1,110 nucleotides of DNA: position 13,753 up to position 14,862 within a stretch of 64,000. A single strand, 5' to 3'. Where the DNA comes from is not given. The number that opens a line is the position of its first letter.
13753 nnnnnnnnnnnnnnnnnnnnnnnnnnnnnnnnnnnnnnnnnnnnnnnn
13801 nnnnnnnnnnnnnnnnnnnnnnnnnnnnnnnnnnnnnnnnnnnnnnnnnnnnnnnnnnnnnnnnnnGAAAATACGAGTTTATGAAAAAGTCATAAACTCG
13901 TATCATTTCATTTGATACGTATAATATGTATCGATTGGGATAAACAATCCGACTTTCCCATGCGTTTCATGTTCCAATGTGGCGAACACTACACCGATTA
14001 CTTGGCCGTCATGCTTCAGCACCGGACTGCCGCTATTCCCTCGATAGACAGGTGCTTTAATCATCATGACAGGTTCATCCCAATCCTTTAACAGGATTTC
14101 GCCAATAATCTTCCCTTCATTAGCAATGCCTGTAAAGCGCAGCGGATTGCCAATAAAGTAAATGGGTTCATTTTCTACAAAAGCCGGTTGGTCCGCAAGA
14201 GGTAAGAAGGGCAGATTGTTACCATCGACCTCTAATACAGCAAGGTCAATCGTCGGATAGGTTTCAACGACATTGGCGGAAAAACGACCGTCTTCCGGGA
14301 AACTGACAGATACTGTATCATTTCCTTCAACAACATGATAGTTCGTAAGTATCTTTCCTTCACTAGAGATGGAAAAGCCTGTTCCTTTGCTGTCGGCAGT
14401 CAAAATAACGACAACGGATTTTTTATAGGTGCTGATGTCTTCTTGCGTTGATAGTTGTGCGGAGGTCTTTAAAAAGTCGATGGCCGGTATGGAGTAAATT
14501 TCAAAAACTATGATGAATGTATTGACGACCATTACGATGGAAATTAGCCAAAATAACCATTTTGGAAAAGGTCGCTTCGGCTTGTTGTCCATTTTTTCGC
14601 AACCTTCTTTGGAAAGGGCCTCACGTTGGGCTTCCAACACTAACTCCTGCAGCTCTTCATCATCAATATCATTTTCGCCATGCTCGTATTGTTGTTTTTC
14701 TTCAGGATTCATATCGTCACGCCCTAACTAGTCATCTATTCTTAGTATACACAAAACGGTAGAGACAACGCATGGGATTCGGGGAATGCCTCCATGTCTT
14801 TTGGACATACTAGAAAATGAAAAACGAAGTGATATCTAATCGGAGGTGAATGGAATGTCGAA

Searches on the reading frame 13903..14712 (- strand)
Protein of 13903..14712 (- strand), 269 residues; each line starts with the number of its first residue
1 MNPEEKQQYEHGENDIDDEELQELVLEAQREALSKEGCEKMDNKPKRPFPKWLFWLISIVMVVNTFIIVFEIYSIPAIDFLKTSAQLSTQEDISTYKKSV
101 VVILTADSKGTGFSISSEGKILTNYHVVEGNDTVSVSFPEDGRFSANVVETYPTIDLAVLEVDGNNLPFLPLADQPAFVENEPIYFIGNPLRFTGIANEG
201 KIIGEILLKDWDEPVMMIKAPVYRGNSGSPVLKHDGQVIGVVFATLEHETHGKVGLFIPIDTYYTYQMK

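Call 13: search_protein_families(library=pfam, proteins=[window:13903-14712:-], max_evalue=0.001)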
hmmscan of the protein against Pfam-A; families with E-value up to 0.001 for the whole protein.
window:13903-14712:- (269 aa): 4 families
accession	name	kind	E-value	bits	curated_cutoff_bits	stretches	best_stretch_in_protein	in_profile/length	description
PF13365.12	Trypsin_2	-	5.5e-27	95.7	27.6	1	110-241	1-144/144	Trypsin-like peptidase domain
PF00089.32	Trypsin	-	7.7e-09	36.1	20.6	1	223-264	176-217/220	Trypsin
PF10459.15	Peptidase_S46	-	1.4e-05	24.4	22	0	225-243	633-651/698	Peptidase S46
PF02907.21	Peptidase_S29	-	0.00049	20.3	25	0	221-262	104-145/149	Hepatitis C virus NS3 protease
